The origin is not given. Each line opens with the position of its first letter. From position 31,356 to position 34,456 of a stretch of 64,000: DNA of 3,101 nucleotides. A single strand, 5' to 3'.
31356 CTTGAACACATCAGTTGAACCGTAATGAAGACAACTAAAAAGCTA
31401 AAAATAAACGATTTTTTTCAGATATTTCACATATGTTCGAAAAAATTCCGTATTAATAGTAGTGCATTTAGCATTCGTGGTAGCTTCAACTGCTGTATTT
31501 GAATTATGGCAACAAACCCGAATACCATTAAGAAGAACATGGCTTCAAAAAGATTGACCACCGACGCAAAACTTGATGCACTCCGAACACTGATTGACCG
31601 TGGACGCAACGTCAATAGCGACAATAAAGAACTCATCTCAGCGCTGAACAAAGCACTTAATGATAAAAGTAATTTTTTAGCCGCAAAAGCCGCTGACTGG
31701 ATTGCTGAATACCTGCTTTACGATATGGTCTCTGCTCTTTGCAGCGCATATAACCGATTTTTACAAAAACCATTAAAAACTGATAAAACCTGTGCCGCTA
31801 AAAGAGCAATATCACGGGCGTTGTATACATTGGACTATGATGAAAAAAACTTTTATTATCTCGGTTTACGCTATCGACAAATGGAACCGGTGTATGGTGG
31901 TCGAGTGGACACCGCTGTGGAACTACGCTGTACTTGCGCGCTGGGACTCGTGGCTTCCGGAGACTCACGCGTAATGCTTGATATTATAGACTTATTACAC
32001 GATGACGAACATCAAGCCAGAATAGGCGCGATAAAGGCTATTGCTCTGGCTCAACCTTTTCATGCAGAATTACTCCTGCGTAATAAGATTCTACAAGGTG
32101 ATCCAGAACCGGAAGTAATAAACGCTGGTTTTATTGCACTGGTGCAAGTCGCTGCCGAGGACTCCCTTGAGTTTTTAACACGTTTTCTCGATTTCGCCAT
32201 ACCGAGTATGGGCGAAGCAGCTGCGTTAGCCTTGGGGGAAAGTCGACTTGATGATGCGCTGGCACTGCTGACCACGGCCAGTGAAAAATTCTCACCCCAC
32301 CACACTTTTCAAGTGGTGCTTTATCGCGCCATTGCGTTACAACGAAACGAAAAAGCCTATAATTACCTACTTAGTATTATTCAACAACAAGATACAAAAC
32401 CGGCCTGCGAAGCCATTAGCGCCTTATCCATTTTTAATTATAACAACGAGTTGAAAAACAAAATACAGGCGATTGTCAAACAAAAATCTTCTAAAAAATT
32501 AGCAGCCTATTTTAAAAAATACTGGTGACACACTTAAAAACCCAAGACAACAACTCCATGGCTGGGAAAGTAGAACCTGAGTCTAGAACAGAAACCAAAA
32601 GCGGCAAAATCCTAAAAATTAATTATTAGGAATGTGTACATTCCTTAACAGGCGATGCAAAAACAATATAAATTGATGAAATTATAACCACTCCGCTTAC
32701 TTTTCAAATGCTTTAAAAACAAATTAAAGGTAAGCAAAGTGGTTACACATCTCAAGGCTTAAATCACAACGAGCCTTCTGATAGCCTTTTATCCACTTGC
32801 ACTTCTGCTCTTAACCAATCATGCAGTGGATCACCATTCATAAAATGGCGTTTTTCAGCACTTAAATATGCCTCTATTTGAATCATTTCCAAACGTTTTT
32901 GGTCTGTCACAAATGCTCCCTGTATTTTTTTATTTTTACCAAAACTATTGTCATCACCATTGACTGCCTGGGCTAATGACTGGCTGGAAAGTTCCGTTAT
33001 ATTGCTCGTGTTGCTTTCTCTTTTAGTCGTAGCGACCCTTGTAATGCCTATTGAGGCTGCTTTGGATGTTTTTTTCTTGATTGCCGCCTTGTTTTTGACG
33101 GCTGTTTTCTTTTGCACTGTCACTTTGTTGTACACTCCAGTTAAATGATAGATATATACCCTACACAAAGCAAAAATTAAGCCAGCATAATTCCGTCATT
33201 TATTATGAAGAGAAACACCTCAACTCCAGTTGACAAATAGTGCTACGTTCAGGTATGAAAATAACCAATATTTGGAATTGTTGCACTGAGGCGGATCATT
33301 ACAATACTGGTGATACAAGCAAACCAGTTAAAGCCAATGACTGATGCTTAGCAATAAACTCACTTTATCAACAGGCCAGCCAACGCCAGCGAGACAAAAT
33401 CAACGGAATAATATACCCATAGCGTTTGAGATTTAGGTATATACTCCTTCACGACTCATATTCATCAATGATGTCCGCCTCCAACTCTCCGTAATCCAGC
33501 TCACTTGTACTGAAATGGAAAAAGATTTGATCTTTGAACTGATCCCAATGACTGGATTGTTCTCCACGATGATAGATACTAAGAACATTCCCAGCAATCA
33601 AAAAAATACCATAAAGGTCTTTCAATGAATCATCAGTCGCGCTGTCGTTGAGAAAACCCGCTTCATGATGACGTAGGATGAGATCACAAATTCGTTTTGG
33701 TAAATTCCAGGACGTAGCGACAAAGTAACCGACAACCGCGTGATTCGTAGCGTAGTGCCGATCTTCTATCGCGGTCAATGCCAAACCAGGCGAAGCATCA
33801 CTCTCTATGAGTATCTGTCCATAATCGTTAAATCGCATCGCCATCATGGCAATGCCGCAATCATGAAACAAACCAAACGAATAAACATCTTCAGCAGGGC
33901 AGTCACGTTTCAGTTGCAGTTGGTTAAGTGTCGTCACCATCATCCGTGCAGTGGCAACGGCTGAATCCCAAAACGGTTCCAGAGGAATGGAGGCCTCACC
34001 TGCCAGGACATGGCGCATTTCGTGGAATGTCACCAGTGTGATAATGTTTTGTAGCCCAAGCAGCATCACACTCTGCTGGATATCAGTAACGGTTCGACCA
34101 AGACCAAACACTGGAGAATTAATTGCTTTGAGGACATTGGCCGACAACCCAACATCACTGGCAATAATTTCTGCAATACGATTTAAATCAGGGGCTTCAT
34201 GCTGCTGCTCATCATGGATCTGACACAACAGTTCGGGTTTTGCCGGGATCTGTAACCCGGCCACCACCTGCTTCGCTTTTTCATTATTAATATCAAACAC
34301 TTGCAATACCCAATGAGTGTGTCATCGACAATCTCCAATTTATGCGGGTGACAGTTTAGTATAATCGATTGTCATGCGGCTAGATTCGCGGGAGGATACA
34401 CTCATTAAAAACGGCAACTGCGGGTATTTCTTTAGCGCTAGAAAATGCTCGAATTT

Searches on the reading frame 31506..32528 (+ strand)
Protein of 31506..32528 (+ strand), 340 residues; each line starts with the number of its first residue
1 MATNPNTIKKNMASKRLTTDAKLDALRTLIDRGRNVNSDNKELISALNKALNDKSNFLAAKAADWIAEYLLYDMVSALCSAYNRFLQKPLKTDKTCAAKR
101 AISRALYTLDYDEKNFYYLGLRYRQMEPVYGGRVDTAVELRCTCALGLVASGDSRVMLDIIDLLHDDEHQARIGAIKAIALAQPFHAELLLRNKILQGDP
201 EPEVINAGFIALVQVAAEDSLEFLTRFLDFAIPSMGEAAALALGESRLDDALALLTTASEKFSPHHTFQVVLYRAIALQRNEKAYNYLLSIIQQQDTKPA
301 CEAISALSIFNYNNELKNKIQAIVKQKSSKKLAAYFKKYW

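Call 28: search_protein_families(library=pfam, proteins=[window:31506-32528:+], max_evalue=0.00001)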
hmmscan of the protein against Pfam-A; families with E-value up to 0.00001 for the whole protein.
window:31506-32528:+ (340 aa): 1 family
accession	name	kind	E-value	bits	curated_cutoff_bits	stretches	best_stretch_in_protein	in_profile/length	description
PF13646.12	HEAT_2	-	5.6e-11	43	27.7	0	194-258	6-70/88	HEAT repeats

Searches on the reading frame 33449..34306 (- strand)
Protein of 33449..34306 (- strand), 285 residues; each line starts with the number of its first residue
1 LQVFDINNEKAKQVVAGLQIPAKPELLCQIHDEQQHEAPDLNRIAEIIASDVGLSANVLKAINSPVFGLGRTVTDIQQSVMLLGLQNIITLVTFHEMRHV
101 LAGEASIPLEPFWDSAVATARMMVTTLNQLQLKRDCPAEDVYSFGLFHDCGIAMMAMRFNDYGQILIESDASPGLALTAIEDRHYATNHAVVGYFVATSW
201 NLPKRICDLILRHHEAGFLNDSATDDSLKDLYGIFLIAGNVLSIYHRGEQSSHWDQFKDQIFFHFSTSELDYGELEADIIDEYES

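Call 28: search_protein_families(library=pfam, proteins=[window:33449-34306:-], max_evalue=0.00001)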
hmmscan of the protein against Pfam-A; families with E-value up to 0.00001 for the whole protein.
window:33449-34306:- (285 aa): 1 family
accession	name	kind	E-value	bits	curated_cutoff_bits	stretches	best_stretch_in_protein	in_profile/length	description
PF08668.18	HDOD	-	1.6e-42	145.7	22.9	1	20-215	1-195/196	HDOD domain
